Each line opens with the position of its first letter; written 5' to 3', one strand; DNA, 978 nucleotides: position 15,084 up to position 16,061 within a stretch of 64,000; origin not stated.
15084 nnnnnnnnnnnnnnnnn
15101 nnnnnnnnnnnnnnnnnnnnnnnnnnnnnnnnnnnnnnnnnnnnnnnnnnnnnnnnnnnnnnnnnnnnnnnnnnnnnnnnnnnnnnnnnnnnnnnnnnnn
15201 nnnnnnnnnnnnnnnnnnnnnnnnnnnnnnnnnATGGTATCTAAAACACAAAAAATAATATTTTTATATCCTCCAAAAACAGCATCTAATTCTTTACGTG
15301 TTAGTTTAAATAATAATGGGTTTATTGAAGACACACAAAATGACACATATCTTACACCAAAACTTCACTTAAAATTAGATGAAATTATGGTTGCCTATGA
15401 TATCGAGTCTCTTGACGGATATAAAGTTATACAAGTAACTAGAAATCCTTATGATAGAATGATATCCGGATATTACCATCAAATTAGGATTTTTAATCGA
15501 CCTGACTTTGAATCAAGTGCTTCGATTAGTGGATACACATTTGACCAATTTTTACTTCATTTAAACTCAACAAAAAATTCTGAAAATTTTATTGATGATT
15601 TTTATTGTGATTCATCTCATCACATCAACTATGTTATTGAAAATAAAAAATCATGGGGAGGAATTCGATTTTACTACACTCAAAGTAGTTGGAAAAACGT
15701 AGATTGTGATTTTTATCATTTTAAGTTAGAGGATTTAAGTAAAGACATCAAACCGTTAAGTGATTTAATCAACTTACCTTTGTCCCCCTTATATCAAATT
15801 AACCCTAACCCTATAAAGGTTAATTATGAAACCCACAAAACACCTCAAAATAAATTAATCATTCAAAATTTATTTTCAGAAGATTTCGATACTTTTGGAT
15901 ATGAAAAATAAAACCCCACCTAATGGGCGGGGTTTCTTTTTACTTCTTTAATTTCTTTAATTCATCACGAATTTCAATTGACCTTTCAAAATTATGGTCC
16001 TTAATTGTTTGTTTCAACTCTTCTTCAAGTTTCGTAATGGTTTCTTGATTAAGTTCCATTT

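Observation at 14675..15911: Overlapping gene pair encoding an AspH-like beta-hydroxylase and a PAPS-type sulfotransferase between structural and Clp genes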

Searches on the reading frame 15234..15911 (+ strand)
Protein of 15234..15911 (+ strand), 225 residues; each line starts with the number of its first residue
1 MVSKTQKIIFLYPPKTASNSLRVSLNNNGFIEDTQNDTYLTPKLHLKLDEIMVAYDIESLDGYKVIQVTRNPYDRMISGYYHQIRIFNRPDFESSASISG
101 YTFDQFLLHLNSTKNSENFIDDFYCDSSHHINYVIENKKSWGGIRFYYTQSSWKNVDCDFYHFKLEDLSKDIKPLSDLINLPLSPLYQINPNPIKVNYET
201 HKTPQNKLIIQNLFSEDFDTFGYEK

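Call 3: search_protein_families(library=pfam, proteins=[window:15234-15911:+], max_evalue=1)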
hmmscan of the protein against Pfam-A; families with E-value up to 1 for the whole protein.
window:15234-15911:+ (225 aa): 2 families
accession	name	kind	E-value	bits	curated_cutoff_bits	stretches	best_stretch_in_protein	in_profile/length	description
PF03567.20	Sulfotransfer_2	-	3.2e-08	34.4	22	1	1-223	4-251/252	Sulfotransferase family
PF00685.33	Sulfotransfer_1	-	0.00034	20.5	22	1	63-107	91-116/255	Sulfotransferase domain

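Call 4: search_protein_families(library=phrogs, proteins=[window:15234-15911:+], max_evalue=0.01)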
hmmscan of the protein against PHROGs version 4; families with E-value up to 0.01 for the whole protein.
window:15234-15911:+ (225 aa): 1 family
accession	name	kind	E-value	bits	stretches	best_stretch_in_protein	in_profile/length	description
phrog_3347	-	moron, auxiliary metabolic gene and host takeover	5.4e-11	43.8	1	3-224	6-216/219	Galactose-3-O-sulfotransferase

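Call 5: search_protein_families(library=ncbifam, proteins=[window:15234-15911:+], max_evalue=1)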
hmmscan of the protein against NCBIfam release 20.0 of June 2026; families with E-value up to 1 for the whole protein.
window:15234-15911:+ (225 aa): 0 families

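Call 8: search_dna_similar(query=window:15234-15911:+, collection=phages, mode=protein, max_rows=30)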
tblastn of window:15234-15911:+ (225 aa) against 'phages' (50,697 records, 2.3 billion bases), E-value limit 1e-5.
No match.

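Call 14: find_homologous_proteins(query=window:15234-15911:+)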
Query window:15234-15911:+ (225 aa): 39 proteins with E <= 0.001 among 149 candidates.
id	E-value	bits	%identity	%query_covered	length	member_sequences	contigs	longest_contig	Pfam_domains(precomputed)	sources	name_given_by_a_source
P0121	4.1e-135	467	92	100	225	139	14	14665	PF03567.21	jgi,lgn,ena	jgi:hypothetical protein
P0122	2.0e-133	461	91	100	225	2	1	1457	PF03567.21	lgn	-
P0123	4.8e-133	460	91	100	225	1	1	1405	PF03567.21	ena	-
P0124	5.6e-131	453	91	100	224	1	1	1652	PF03567.21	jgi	jgi:hypothetical protein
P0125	1.2e-127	442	89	100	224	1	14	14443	PF03567.21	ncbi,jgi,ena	jgi:hypothetical protein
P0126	2.4e-127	441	88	100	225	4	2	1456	PF03567.21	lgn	-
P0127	4.3e-122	424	85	100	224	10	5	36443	PF03567.21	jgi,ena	jgi:hypothetical protein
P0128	2.6e-115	402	80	100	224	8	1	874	-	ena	-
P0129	3.7e-114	398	79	100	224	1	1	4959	-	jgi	jgi:hypothetical protein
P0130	7.5e-109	381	75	100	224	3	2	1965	-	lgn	-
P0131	9.5e-109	380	74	100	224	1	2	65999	-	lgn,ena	-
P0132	1.4e-106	373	74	100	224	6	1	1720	-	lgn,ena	-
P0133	5.1e-106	372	72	100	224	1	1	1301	-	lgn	-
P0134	5.7e-101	355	74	99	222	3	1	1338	PF03567.21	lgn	-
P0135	1.7e-94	334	70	100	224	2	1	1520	PF03567.21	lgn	-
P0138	5.7e-88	313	65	99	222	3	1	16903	PF03567.21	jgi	-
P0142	1.2e-70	256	58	99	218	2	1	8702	PF03567.21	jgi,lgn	jgi:hypothetical protein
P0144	4.6e-55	205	47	100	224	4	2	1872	PF03567.21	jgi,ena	jgi:hypothetical protein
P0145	2.5e-53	199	44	100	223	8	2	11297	PF03567.21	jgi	jgi:hypothetical protein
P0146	1.3e-50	190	95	41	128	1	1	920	PF03567.21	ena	-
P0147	1.1e-49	187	42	100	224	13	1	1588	PF03567.21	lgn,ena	-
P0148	9.7e-47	178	44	99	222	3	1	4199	PF03567.21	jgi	jgi:hypothetical protein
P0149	1.0e-45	174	45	95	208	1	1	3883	PF03567.21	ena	-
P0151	1.5e-43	167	42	100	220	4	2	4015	PF03567.21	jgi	jgi:hypothetical protein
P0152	7.8e-43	165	42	99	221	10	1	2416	PF03567.21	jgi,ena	jgi:hypothetical protein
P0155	9.9e-41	158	40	100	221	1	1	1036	PF03567.21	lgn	-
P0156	6.7e-39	152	40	94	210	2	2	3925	PF03567.21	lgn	-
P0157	4.0e-29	120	39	100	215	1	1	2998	PF00685.34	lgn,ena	-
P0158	3.7e-26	110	37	99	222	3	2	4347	PF00685.34,PF03567.21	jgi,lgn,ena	jgi:hypothetical protein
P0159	1.1e-25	109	35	97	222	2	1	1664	PF00685.34,PF03567.21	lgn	-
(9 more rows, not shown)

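Call 24: search_solved_structures(query=A2, max_evalue=1, show_alignments=2)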
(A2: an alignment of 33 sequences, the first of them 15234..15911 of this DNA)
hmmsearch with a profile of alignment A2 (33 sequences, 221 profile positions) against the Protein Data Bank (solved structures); distinct sequences matched with E-value up to 1: 11.
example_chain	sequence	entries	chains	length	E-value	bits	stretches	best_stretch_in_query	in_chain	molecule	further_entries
1zd1_A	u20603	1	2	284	0.092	15.7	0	62-98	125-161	Sulfotransferase 4A1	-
2qp3_A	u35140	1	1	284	0.17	14.8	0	63-87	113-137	Bile salt sulfotransferase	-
3f3y_A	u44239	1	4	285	0.25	14.3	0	63-86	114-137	Bile salt sulfotransferase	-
2ad1_A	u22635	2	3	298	0.25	14.2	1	61-88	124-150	Sulfotransferase 1C2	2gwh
1ov4_A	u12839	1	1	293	0.26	14.2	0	63-86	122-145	Alcohol sulfotransferase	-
1efh_A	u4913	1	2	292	0.27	14.1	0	63-86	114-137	HYDROXYSTEROID SULFOTRANSFERASE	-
1j99_A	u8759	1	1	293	0.3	14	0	63-86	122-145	ALCOHOL SULFOTRANSFERASE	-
4ifb_A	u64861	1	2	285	0.31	14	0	63-86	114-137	Bile salt sulfotransferase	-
2reo_A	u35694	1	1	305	0.4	13.6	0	61-88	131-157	Putative sulfotransferase 1C3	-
2h8k_A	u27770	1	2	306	0.41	13.5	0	61-88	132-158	SULT1C3 splice variant d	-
7r0o_A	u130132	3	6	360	0.43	13.5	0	63-106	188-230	AGAP001425-PA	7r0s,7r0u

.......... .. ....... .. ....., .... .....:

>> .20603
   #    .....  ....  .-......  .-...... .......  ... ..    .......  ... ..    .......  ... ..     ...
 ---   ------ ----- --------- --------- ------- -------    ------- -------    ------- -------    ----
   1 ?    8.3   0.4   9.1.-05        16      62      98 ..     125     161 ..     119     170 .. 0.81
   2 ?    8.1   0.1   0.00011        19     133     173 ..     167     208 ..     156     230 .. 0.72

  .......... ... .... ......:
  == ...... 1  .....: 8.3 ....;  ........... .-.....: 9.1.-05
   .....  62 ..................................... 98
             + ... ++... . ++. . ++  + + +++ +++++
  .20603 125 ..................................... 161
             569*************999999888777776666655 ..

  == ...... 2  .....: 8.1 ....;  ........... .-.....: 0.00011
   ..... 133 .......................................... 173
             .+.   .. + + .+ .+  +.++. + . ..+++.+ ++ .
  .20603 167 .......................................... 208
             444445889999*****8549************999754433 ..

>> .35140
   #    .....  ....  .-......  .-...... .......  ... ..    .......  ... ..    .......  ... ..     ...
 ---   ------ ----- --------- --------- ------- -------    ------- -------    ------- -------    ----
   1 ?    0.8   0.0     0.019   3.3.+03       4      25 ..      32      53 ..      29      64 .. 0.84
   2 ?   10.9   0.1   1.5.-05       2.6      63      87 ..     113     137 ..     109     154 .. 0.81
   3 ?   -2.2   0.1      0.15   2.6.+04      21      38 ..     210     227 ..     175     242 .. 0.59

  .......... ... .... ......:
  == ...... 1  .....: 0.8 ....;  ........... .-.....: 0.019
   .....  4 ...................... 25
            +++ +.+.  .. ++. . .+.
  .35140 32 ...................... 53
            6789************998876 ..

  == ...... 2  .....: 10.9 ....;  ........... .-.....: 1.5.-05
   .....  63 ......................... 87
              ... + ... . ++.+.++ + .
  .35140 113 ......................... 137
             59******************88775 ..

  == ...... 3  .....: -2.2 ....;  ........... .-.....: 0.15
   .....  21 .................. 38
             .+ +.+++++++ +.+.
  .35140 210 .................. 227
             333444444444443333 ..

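Call 28: predict_structure(alignment_id=A2)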
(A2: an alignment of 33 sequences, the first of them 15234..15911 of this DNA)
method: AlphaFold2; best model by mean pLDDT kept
length: 225 residues; sequences in the alignment: 33
mean_pLDDT: 88.0   pTM: 0.85
mean pLDDT of the five models: 88.0, 87.2, 86.6, 86.6, 86.5
residues with pLDDT >= 90: 134; 70-90: 68; 50-70: 23; < 50: 0
segments of 3 or more residues with pLDDT < 50: none
pLDDT, mean of each block of 10 residues (from residue 1): 96 73 92 93 90 97 96 91 82 75 94 90 75 80 78 95 93 96 81 75 97 96 94
secondary structure, 60 per line:
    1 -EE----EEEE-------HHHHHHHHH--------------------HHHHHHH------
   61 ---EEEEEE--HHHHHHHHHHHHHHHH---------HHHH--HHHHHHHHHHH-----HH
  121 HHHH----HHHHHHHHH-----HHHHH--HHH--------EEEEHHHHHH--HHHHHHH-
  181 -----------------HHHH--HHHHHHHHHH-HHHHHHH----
elements in order: E8-11 H19-27 H48-54 E64-69 H72-87 H97-100 H103-113 H119-124 H129-137 H143-147 E161-164 H165-170 H173-179 H198-201 H204-213 H215-221

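Call 32: fold_search(model_id=the predicted structure, library=pdb)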
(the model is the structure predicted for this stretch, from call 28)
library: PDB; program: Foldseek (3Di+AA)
matches with E <= 10: 293; with E <= 0.001: 5
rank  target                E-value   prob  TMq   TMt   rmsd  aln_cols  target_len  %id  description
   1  2qp3                  1.3e-04  1.00  0.47  0.41   8.3       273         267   13  Identification and Characterization of Two Amino Acids Critical for the Substrate Inhibition of SULT2A1 (released 2008-07-29)
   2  1cjm                  2.0e-04  1.00  0.45  0.45   9.5       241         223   16  HUMAN SULT1A3 WITH SULFATE BOUND (released 1999-11-10)
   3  4ifb_B                2.2e-04  1.00  0.44  0.38   9.0       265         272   12  Crystal structure of SULT 2A1 LLGG mutant with PAPS (released 2013-02-06)
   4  2ad1                  3.1e-04  1.00  0.44  0.41   9.6       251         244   16  Human Sulfotransferase SULT1C2 (released 2005-08-02)
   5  3rnl                  4.1e-04  0.98  0.33  0.30  15.2       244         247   14  Crystal Structure of Sulfotransferase from Alicyclobacillus acidocaldarius (released 2011-06-29)
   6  7d1x_A                1.2e-03  0.94  0.32  0.28  13.6       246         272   13  Crystal structure of 7-alpha-hydroxyl bile acid sulfotransferase (Sult2a8) (released 2021-09-22)
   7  4ifb_A                1.2e-03  0.99  0.42  0.36   9.2       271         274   13  Crystal structure of SULT 2A1 LLGG mutant with PAPS (released 2013-02-06)
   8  2reo                  1.7e-03  0.97  0.34  0.34  13.7       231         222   14  Crystal structure of human sulfotransferase 1C3 (Sult1C3) in complex with PAP (released 2007-10-09)
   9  3bfx_B                1.8e-03  1.00  0.47  0.43   8.9       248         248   14  Crystal structure of human sulfotransferase SULT1C1 in complex with PAP (released 2007-12-04)
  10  8xjq                  2.3e-03  0.99  0.44  0.36   8.6       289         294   14  Crystal structure of a sulfotransferase S4 in complex with PAP and PNPS (released 2024-12-25)
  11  8xjp                  2.9e-03  0.99  0.46  0.37   9.2       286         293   14  Crystal structure of a sulfotransferase S4 in complex with PAP and 2-Phe-br (released 2024-12-25)
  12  22ga_A                3.5e-03  0.98  0.43  0.31  11.2       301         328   10  Crystal structure of sorghum sulfotransferase LGS1 reveals sulfation-assisted BC-ring formation in strigolactone biosy (released 2026-02-04)
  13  3bfx_A                3.5e-03  0.93  0.35  0.32  14.2       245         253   16  Crystal structure of human sulfotransferase SULT1C1 in complex with PAP (released 2007-12-04)
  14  1zd1_B                3.7e-03  0.97  0.37  0.34  14.8       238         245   15  Human Sulfortransferase SULT4A1 (released 2005-04-26)
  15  1j99                  3.7e-03  0.97  0.41  0.34  10.4       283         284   12  CRYSTAL STRUCTURE OF HUMAN DEHYDROEPIANDROSTERONE SULFOTRANSFERASE IN COMPLEX WITH SUBSTRATE (released 2002-05-24)
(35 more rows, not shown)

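Call 88: find_encoding_contigs(protein=P0158, flank=6000, max_places=4)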
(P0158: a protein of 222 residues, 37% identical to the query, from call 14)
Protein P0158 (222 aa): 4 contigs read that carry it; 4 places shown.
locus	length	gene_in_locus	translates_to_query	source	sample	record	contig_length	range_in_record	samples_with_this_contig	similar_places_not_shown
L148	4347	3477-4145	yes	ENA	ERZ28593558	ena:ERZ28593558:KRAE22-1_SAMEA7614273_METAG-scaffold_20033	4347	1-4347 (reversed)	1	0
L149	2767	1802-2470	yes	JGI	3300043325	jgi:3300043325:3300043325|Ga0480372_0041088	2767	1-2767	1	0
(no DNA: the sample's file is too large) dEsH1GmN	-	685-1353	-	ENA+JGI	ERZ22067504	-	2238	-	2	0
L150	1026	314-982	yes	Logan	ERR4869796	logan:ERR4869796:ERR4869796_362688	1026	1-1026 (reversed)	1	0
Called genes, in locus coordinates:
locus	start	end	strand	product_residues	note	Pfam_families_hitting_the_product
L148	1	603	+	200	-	?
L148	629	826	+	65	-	-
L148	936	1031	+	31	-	-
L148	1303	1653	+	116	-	PF20274:cREC_REC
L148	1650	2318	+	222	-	-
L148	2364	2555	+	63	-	-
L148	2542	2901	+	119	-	-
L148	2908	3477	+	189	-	PF05118:Asp_Arg_Hydrox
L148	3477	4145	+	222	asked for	PF00685:Sulfotransfer_1 (faint), PF03567:Sulfotransfer_2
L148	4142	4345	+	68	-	?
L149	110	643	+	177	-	PF12850:Metallophos_2 (faint)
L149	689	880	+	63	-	-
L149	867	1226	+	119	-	-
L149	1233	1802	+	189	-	PF05118:Asp_Arg_Hydrox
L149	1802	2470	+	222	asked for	PF00685:Sulfotransfer_1 (faint), PF03567:Sulfotransfer_2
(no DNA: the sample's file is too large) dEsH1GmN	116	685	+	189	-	PF05118:Asp_Arg_Hydrox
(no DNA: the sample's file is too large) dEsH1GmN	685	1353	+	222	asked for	PF00685:Sulfotransfer_1 (faint), PF03567:Sulfotransfer_2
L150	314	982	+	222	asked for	PF00685:Sulfotransfer_1 (faint), PF03567:Sulfotransfer_2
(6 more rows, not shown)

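Call 89: find_encoding_contigs(protein=P0157, flank=6000, max_places=3)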
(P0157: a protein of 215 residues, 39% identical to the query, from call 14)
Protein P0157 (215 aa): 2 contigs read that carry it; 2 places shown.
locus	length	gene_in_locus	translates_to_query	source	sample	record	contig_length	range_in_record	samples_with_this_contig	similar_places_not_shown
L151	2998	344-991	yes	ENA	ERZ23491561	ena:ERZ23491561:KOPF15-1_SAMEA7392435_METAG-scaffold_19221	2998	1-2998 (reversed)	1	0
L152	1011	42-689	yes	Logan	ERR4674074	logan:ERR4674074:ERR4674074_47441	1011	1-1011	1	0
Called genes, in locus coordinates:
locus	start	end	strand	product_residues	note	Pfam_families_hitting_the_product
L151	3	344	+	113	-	?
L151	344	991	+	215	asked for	PF00685:Sulfotransfer_1 (weak)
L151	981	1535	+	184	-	PF05118:Asp_Arg_Hydrox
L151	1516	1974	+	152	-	-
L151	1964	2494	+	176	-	-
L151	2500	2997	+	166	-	?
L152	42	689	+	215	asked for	PF00685:Sulfotransfer_1 (weak)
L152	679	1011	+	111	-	?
